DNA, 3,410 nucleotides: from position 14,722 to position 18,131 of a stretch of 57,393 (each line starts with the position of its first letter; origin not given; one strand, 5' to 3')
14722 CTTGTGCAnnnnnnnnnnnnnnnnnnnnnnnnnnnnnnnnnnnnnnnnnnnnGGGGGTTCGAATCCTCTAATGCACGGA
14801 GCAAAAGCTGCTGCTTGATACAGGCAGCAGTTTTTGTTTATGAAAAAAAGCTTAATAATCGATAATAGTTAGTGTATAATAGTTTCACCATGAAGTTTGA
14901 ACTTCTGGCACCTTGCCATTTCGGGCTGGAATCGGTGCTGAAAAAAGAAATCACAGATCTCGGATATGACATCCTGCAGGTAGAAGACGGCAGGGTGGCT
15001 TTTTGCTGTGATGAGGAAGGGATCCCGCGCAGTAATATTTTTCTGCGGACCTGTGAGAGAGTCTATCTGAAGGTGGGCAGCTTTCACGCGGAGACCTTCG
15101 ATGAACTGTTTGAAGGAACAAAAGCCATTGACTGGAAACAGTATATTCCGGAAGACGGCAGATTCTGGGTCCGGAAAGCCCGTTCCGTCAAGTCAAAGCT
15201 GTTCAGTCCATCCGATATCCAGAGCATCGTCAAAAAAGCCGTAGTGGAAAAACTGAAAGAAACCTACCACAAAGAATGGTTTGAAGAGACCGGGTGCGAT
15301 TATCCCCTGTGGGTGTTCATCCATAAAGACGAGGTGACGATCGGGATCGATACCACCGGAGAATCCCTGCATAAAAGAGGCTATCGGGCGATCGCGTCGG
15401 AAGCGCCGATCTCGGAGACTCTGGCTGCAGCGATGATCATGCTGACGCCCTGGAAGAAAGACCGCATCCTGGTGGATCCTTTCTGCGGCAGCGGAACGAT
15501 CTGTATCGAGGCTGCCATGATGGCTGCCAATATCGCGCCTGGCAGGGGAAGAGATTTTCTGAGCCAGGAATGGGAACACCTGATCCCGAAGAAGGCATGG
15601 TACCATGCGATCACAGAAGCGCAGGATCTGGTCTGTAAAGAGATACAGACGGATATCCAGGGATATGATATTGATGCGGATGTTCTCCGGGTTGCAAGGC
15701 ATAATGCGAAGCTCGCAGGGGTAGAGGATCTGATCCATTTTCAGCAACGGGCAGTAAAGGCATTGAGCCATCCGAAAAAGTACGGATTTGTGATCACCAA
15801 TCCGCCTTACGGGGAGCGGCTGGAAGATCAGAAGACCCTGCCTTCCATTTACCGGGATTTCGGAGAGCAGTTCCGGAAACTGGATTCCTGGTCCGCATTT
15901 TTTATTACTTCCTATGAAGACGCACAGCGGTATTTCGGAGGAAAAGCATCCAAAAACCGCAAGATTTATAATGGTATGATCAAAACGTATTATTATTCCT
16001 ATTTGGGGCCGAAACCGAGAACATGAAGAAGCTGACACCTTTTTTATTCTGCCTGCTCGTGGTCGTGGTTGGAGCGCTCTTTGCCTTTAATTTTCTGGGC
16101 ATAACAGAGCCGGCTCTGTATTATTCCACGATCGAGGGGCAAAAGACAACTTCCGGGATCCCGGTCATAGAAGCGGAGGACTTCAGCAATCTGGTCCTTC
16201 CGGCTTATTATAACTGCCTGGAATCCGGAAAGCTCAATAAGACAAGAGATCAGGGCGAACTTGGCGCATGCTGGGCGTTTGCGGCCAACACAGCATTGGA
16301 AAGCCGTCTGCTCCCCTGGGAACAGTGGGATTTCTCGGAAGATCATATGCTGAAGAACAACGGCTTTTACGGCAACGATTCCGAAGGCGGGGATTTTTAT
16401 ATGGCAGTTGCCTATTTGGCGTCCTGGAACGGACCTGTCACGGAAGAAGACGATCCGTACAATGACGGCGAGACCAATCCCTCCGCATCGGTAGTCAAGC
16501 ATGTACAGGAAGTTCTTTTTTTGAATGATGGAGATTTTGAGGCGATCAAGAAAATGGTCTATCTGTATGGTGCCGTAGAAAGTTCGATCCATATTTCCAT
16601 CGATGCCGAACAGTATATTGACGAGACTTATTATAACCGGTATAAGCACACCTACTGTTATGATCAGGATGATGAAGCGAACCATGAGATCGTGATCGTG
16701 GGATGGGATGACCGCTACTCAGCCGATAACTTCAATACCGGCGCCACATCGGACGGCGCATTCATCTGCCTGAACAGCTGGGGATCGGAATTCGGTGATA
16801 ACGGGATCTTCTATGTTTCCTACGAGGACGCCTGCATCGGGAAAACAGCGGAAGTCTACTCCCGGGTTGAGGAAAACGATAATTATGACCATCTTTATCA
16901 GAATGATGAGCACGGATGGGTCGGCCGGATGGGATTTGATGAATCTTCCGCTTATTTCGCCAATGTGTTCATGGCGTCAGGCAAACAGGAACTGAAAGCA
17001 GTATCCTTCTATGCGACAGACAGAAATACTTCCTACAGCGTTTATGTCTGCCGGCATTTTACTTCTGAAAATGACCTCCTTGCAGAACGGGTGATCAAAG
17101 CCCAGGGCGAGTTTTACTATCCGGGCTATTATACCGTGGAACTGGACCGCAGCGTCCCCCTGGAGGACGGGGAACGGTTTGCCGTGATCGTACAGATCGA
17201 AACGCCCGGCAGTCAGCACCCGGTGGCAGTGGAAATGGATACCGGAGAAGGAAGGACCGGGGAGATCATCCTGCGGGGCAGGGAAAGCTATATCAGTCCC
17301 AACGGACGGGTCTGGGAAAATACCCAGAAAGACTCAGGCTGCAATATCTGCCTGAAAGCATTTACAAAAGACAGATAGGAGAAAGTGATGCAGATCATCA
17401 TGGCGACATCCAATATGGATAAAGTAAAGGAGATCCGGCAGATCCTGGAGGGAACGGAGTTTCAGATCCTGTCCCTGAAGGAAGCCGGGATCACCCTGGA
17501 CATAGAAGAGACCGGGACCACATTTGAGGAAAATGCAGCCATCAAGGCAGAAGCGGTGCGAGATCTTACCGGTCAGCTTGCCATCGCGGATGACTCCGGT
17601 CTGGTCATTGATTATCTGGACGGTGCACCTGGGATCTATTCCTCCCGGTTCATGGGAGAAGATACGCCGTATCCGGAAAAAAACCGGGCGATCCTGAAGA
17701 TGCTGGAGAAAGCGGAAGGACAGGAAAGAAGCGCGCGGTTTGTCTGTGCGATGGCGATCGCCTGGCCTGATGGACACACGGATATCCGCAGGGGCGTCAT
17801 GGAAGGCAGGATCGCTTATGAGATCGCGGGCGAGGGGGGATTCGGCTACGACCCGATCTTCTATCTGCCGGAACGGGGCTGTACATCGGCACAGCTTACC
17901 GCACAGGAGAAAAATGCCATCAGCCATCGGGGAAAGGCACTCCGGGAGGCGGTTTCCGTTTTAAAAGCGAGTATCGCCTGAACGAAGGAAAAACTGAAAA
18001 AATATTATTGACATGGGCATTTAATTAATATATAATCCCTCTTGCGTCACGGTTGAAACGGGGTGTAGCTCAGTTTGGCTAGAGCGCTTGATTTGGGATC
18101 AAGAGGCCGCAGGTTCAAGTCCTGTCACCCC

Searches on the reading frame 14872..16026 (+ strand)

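Call 17: search_protein_families(library=pfam, proteins=[window:14872-16026:+])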
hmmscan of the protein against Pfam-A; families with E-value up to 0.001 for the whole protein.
window:14872-16026:+ (384 aa): 7 families
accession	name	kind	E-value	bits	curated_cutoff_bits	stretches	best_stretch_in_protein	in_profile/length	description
PF01170.24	UPF0020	-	2.7e-52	177.8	22.3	1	169-373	1-194/197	RMKL-like, methyltransferase domain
PF22020.1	RlmL_1st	-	1.5e-21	76.5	27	1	10-65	1-55/55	RlmL ferredoxin-like domain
PF02926.22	THUMP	-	4.3e-19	69.1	20.6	1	74-160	2-84/84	THUMP domain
PF13847.12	Methyltransf_31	-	1.9e-06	28.1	27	0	260-349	29-113/145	Methyltransferase domain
PF05175.20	MTS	-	5.1e-06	26.7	23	1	259-320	55-115/170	Methyltransferase small domain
PF01555.25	N6_N4_Mtase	-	4.5e-05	23.9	26.7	1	177-220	163-205/221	DNA methylase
PF02384.22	N6_Mtase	-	0.00032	20.5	20.4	0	188-320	38-142/311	N-6 DNA Methylase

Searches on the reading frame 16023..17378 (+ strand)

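Call 17: search_protein_families(library=pfam, proteins=[window:16023-17378:+])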
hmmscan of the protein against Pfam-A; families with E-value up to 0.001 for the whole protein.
window:16023-17378:+ (451 aa): 2 families
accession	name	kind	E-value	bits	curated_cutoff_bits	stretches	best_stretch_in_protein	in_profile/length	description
PF18560.7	Lectin_like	-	3.5e-52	177.2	27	1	291-448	1-156/156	Lectin like domain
PF00112.29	Peptidase_C1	-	4e-22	79.8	20.7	1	67-271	9-210/220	Papain family cysteine protease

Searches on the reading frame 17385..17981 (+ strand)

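Call 17: search_protein_families(library=pfam, proteins=[window:17385-17981:+])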
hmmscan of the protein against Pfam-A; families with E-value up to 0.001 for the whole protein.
window:17385-17981:+ (198 aa): 1 family
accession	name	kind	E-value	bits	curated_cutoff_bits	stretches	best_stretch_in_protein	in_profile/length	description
PF01725.21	Ham1p_like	-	1.7e-65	220.8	22.5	1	4-190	1-184/186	Ham1 family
